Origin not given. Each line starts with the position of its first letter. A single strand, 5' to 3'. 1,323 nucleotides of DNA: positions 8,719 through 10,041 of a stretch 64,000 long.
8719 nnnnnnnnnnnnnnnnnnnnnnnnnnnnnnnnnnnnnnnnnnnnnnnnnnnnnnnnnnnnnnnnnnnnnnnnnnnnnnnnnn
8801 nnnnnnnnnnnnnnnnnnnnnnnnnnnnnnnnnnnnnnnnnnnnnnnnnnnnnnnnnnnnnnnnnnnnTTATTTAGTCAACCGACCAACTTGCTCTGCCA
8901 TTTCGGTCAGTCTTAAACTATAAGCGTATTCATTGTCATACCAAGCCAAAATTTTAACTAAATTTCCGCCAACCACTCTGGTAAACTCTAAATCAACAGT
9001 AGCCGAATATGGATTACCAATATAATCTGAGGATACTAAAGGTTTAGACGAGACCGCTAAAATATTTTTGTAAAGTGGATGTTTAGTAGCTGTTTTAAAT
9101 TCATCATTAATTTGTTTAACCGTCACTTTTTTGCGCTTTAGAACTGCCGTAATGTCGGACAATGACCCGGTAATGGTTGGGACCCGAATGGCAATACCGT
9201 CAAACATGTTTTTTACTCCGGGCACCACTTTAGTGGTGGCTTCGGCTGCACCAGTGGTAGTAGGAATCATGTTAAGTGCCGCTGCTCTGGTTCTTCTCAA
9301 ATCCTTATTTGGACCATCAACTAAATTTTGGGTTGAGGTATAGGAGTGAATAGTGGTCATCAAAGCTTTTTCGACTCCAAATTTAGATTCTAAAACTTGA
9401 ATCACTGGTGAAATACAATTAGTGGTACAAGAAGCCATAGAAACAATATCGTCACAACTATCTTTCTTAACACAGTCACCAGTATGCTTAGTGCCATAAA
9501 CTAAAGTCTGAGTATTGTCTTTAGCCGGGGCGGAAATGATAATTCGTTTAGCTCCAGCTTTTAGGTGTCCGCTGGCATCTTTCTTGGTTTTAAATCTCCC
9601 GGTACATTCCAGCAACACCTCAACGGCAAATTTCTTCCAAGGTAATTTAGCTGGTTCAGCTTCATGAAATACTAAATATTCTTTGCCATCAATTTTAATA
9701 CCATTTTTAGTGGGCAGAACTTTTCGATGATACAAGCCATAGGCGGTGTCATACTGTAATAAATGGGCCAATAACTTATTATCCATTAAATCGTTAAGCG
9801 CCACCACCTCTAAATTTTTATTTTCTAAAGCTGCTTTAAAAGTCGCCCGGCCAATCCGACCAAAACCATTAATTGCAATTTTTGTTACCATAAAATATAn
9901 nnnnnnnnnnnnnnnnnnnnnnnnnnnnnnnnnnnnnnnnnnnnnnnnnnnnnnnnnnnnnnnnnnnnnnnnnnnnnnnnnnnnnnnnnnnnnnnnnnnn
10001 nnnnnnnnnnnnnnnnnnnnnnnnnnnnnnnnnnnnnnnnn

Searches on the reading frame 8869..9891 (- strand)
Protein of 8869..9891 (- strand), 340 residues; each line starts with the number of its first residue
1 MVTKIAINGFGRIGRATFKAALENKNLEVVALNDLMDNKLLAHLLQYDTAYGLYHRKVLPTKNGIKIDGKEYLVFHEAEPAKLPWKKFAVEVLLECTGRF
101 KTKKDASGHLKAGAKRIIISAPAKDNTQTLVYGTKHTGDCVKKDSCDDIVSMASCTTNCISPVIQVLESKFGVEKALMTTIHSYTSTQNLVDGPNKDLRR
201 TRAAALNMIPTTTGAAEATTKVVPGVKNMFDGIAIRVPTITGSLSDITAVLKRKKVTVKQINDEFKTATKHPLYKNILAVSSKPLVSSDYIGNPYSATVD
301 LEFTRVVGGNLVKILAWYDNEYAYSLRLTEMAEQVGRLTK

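Call 12: find_encoding_contigs(protein=window:8869-9891:-, flank=4000, max_places=10)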
Protein window:8869-9891:- (340 aa): 6 contigs read that carry it; 4 places shown.
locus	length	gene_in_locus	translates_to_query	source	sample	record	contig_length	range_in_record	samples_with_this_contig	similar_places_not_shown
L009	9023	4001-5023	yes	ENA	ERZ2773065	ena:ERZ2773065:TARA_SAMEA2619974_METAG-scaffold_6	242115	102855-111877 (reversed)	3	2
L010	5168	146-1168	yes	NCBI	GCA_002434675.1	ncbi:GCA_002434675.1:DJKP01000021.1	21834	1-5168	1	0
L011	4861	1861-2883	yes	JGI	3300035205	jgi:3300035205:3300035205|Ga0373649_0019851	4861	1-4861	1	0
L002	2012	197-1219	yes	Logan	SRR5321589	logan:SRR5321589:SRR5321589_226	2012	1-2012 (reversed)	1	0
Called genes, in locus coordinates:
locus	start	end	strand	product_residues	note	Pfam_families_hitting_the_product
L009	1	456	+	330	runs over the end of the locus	-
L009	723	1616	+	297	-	-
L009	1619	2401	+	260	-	PF22566:UBA_8 (weak), PF25025:EF-Ts_N (weak), PF00889:EF_TS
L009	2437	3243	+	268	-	PF04468:PSP1, PF28472:PSP1_3rd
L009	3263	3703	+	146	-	-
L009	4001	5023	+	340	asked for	PF00044:Gp_dh_N, PF02800:Gp_dh_C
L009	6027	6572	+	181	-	-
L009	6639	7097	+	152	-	-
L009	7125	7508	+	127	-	-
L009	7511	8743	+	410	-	PF01595:CNNM, PF00571:CBS (weak), PF03471:CorC_HlyC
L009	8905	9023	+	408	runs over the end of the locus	PF00162:PGK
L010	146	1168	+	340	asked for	PF00044:Gp_dh_N, PF02800:Gp_dh_C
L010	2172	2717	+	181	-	-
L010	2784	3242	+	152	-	-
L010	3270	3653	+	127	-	-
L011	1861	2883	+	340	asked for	PF00044:Gp_dh_N, PF02800:Gp_dh_C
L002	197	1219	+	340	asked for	PF00044:Gp_dh_N, PF02800:Gp_dh_C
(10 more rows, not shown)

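Call 15: find_related_loci(query=window:8869-9891:-, collection=genome_contigs, flank=3000)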
Query window:8869-9891:- (340 aa) in genome_contigs; peptide patterns used: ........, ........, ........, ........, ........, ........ (x = any residue, [..] = any of these).
509 stretches matched a pattern; 365 encode a relative of the query (tblastn E <= 1e-3); the best 80 are kept; 80 distinct loci.
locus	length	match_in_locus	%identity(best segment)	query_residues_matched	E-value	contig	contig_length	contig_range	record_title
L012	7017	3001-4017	73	1-338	6e-171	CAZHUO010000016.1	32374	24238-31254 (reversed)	MAG TPA_asm: uncultured Gammaproteobacteria bacterium isolate SRP263991_co5_609 genome assembly, contig: NODE_2803_lengt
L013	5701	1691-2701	72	1-337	2e-165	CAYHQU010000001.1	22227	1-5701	MAG TPA_asm: uncultured Gammaproteobacteria bacterium isolate ERP119705_co14_218 genome assembly, contig: NODE_2147_leng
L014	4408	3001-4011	71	2-337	5e-165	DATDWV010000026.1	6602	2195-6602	MAG TPA_asm: Patescibacteria group bacterium isolate SMAG_U8121 k141_190002, whole genome shotgun sequence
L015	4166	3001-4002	70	4-336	1e-165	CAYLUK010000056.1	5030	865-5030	MAG TPA_asm: uncultured Gammaproteobacteria bacterium isolate SRP062349_co1_88 genome assembly, contig: NODE_6256_length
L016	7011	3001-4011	74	1-336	4e-159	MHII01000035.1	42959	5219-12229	MAG: Candidatus Buchananbacteria bacterium RIFCSPHIGHO2_02_FULL_39_17 rifcsphigho2_02_scaffold_961, whole genome shotgun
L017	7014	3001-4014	71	1-337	1e-158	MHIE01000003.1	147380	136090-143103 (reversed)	MAG: Candidatus Buchananbacteria bacterium RIFCSPHIGHO2_01_FULL_44_11 rifcsphigho2_01_scaffold_1150, whole genome shotgu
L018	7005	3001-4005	65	1-335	1e-139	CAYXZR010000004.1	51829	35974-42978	MAG TPA_asm: uncultured Gammaproteobacteria bacterium isolate SRP334346_co1_99 genome assembly, contig: NODE_742_length_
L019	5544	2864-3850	64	4-332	1e-135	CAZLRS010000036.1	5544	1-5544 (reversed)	MAG TPA_asm: uncultured Gammaproteobacteria bacterium isolate SRP256446_co1_29 genome assembly, contig: NODE_10416_lengt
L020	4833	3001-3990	58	5-338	5e-127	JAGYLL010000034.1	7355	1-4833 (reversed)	MAG: Candidatus Moraniibacteriota bacterium isolate M50B92 34, whole genome shotgun sequence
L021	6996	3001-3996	59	1-335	1e-123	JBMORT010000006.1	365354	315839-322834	MAG: Patescibacteria group bacterium isolate Betzabe_MAG187 MAG187_6, whole genome shotgun sequence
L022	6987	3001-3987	57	3-335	9e-122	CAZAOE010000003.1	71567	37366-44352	MAG TPA_asm: uncultured Gammaproteobacteria bacterium isolate SRP178699_co1_436 genome assembly, contig: NODE_277_length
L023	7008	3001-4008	55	4-337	2e-120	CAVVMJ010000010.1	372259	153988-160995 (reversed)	MAG: uncultured bacterium isolate MFD03726.bin.1.241 genome assembly, contig: contig_93273, whole genome shotgun sequenc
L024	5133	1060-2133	55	1-336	4e-120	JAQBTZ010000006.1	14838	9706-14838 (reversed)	MAG: bacterium isolate casp150-mb.130 NODE_10410_length_14838_cov_0.065337, whole genome shotgun sequence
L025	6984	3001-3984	57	4-335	3e-119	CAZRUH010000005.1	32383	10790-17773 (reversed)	MAG TPA_asm: uncultured Bdellovibrionales bacterium isolate SRP163575_co1_113 genome assembly, contig: NODE_2644_length_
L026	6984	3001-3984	56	2-332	4e-119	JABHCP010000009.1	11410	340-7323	MAG: Candidatus Uhrbacteria bacterium isolate SI037_bin110 k141_171377, whole genome shotgun sequence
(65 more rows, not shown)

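Call 24: find_homologous_proteins(query=window:8869-9891:-, max_evalue=1e-100)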
Query window:8869-9891:- (340 aa): 6010 proteins with E <= 1e-100 among 8000 candidates; the best 120 are listed.
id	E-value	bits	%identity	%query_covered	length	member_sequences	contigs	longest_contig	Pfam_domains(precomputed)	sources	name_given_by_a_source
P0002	4.8e-222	754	100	100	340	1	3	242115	PF02800.26,PF00044.31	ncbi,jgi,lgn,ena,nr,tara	ncbi:MAG: type I glyceraldehyde-3-phosphate dehydrogenase [Parcubacteria group bacterium]|jgi:glycer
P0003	5.2e-176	602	79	99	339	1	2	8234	PF02800.26,PF00044.31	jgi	-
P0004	1.4e-173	594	78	100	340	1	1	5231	PF02800.26,PF00044.31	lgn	-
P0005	8.8e-173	592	78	99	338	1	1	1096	PF02800.26,PF00044.31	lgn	-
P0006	2.3e-169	581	76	99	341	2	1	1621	PF02800.26,PF00044.31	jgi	-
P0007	1.0e-168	578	76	100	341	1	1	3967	PF02800.26,PF00044.31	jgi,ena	-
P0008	5.1e-168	576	76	100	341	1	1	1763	PF02800.26,PF00044.31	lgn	-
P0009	1.1e-166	572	76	99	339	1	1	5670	PF02800.26,PF00044.31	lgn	-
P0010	2.3e-166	571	74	99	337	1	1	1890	PF02800.26,PF00044.31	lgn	-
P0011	3.9e-166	570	73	99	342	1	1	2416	PF02800.26,PF00044.31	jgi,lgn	-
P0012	5.6e-166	569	75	100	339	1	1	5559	PF02800.26,PF00044.31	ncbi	-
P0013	5.7e-166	569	75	100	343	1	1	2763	PF02800.26,PF00044.31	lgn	-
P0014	3.4e-165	567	74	99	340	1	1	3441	PF02800.26,PF00044.31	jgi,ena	-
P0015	4.8e-164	563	75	100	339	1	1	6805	PF02800.26,PF00044.31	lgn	-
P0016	8.3e-164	562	74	100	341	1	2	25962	PF02800.26,PF00044.31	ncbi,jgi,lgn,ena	ncbi:MAG: type I glyceraldehyde-3-phosphate dehydrogenase [Patescibacteria group bacterium]|jgi:glyc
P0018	6.8e-163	559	75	98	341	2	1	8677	PF02800.26,PF00044.31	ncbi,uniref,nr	ncbi:MAG: type I glyceraldehyde-3-phosphate dehydrogenase [Candidatus Buchananbacteria bacterium RIF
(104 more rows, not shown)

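Call 25: find_encoding_contigs(protein=P0003, flank=4000, max_places=3)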
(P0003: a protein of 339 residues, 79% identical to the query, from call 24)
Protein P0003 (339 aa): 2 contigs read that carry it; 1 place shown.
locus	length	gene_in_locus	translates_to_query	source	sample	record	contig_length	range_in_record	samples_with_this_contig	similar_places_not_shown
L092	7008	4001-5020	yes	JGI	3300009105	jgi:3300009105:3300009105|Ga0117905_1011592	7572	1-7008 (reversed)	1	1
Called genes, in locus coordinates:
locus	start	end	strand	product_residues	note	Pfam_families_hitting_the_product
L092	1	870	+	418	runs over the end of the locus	PF12704:MacB_PCD, PF02687:FtsX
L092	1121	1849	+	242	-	PF00318:Ribosomal_S2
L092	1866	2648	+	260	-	PF00889:EF_TS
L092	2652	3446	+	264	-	PF04468:PSP1, PF28472:PSP1_3rd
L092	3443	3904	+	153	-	PF09394:Inhibitor_I42 (weak)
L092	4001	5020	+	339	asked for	PF00044:Gp_dh_N, PF02800:Gp_dh_C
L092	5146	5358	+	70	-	-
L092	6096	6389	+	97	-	PF01371:Trp_repressor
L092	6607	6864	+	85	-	-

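Call 26: find_encoding_contigs(protein=P0004, flank=4000, max_places=3)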
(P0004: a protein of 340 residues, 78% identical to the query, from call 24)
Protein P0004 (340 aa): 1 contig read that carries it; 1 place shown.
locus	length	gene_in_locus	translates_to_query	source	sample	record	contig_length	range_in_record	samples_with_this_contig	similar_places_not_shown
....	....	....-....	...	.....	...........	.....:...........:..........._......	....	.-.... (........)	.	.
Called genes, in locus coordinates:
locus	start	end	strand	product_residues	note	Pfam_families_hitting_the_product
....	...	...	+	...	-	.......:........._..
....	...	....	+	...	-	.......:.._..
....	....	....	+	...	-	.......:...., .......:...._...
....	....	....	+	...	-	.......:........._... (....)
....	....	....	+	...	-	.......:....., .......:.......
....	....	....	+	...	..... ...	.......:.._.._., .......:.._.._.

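Call 27: find_encoding_contigs(protein=P0009, flank=4000, max_places=3)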
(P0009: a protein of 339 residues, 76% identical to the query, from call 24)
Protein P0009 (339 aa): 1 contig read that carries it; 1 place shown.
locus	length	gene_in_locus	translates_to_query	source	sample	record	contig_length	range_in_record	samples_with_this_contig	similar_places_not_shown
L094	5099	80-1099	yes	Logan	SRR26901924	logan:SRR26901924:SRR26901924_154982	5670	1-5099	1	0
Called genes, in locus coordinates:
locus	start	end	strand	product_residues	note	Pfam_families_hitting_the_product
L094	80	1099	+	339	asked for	PF00044:Gp_dh_N, PF02800:Gp_dh_C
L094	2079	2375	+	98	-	PF01371:Trp_repressor, PF13384:HTH_23 (weak)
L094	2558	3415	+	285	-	-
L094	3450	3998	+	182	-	PF00293:NUDIX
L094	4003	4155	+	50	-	-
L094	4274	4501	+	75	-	-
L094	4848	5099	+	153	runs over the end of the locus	-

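Call 41: find_encoding_contigs(protein=P0015, flank=3000, max_places=2)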
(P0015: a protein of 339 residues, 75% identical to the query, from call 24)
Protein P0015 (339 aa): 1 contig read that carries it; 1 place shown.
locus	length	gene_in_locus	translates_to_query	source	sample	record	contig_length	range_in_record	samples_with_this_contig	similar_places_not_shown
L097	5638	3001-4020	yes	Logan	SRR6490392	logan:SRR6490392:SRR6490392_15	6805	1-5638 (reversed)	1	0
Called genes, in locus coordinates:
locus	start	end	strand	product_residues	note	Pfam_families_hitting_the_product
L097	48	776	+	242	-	PF00318:Ribosomal_S2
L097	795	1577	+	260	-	PF22566:UBA_8 (weak), PF00889:EF_TS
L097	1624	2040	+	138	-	PF09394:Inhibitor_I42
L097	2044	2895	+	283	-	PF10648:Gmad2, PF10646:Germane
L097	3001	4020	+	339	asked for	PF00044:Gp_dh_N, PF02800:Gp_dh_C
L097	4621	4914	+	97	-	PF01371:Trp_repressor, PF13384:HTH_23 (weak)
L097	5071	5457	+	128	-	PF01502:PRA-CH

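Call 42: find_encoding_contigs(protein=P0012, flank=3000, max_places=2)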
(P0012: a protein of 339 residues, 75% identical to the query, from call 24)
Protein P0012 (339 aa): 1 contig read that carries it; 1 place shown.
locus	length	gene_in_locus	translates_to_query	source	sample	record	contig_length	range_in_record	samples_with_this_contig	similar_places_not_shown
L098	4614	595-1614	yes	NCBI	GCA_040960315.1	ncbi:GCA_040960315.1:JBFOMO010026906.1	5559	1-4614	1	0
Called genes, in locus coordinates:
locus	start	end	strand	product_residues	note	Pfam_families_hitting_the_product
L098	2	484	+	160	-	?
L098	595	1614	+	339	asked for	PF00044:Gp_dh_N, PF02800:Gp_dh_C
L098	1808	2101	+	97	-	PF01371:Trp_repressor, PF13384:HTH_23 (weak)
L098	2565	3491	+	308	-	PF01634:HisG, PF08029:HisG_C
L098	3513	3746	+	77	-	-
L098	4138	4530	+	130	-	-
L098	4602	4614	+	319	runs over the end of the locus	?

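Call 43: find_encoding_contigs(protein=P0007, flank=3000, max_places=2)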
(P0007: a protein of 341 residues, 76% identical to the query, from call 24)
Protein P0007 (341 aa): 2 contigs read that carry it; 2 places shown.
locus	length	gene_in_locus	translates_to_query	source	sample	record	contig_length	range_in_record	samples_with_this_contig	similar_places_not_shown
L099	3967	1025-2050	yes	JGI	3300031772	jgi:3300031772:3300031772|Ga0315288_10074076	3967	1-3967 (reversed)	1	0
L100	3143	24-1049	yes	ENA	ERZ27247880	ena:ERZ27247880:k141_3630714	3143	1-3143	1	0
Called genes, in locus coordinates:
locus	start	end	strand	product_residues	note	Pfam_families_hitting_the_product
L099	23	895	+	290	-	PF10648:Gmad2, PF10646:Germane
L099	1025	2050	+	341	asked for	PF00044:Gp_dh_N, PF02800:Gp_dh_C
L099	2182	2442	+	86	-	-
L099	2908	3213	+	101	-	PF01371:Trp_repressor, PF13384:HTH_23 (weak)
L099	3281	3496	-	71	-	-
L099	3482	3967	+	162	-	?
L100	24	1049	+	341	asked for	PF00044:Gp_dh_N, PF02800:Gp_dh_C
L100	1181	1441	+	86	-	-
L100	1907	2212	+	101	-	PF01371:Trp_repressor, PF13384:HTH_23 (weak)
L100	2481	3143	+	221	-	?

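Call 47: find_encoding_contigs(protein=P0016, flank=2500, max_places=2)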
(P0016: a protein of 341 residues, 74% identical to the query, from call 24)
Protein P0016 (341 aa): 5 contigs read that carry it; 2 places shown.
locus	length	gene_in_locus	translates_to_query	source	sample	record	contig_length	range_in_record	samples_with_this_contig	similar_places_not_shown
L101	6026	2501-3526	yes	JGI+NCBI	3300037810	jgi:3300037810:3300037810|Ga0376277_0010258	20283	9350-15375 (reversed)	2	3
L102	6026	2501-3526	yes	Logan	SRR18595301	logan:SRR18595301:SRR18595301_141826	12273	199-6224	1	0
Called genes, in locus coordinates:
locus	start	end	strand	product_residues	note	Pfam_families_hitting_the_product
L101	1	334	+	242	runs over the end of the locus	PF00318:Ribosomal_S2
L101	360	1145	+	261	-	PF00889:EF_TS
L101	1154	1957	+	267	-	PF04468:PSP1, PF28472:PSP1_3rd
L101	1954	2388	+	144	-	-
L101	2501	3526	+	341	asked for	PF00044:Gp_dh_N, PF02800:Gp_dh_C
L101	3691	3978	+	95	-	PF01371:Trp_repressor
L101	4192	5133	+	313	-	PF01634:HisG, PF08029:HisG_C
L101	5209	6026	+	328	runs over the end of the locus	PF13746:Fer4_18 (faint), PF13187:Fer4_9 (faint), PF13484:Fer4_16 (faint), PF13534:Fer4_17 (faint), PF13237:Fer4_10 (faint), PF00037:Fer4 (faint), PF12797:Fer4_2 (faint), PF17179:Fer4_22, +2 more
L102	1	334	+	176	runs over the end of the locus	?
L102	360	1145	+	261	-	PF00889:EF_TS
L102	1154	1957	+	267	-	PF04468:PSP1, PF28472:PSP1_3rd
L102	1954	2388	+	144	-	-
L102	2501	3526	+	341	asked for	PF00044:Gp_dh_N, PF02800:Gp_dh_C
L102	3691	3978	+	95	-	PF01371:Trp_repressor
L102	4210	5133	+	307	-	PF01634:HisG, PF08029:HisG_C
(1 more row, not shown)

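Call 48: find_encoding_contigs(protein=P0014, flank=2500, max_places=2)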
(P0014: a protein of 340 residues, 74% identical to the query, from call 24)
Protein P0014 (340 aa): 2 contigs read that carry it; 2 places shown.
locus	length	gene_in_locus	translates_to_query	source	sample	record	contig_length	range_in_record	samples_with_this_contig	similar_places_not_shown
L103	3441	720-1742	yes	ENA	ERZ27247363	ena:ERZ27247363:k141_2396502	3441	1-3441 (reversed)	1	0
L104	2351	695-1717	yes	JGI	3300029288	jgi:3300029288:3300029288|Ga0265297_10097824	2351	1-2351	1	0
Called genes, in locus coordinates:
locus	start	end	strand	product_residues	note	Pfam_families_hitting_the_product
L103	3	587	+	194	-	?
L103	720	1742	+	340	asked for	PF00044:Gp_dh_N, PF02800:Gp_dh_C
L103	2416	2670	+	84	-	-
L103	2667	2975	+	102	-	-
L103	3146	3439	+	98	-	?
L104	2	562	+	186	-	?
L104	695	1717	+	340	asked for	PF00044:Gp_dh_N, PF02800:Gp_dh_C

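Call 49: find_encoding_contigs(protein=P0013, flank=2500, max_places=2)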
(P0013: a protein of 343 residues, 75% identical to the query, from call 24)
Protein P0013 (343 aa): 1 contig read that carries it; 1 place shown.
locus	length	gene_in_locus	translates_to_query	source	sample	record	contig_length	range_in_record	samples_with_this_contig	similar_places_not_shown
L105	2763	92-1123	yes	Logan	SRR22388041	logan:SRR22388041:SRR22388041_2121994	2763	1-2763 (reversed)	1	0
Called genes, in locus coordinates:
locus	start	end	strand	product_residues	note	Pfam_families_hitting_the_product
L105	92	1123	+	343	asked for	PF00044:Gp_dh_N, PF02800:Gp_dh_C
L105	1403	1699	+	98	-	-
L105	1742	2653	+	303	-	PF01634:HisG, PF08029:HisG_C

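Call 82: find_encoding_contigs(protein=P0018, flank=2500, max_places=3)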
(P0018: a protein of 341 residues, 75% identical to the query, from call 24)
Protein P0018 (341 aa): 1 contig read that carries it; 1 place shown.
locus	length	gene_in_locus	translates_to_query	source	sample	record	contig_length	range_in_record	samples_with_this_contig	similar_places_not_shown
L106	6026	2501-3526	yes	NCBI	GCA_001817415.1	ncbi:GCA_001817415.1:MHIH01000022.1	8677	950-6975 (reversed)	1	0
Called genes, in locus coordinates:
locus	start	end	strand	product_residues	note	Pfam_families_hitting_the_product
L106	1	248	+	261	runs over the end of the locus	PF00889:EF_TS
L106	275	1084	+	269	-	PF04468:PSP1, PF28472:PSP1_3rd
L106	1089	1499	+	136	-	-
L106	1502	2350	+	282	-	PF10648:Gmad2, PF10646:Germane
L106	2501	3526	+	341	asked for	PF00044:Gp_dh_N, PF02800:Gp_dh_C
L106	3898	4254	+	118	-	-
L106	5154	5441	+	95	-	PF01371:Trp_repressor, PF13384:HTH_23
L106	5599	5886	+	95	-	-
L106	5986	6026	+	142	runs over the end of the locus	PF01502:PRA-CH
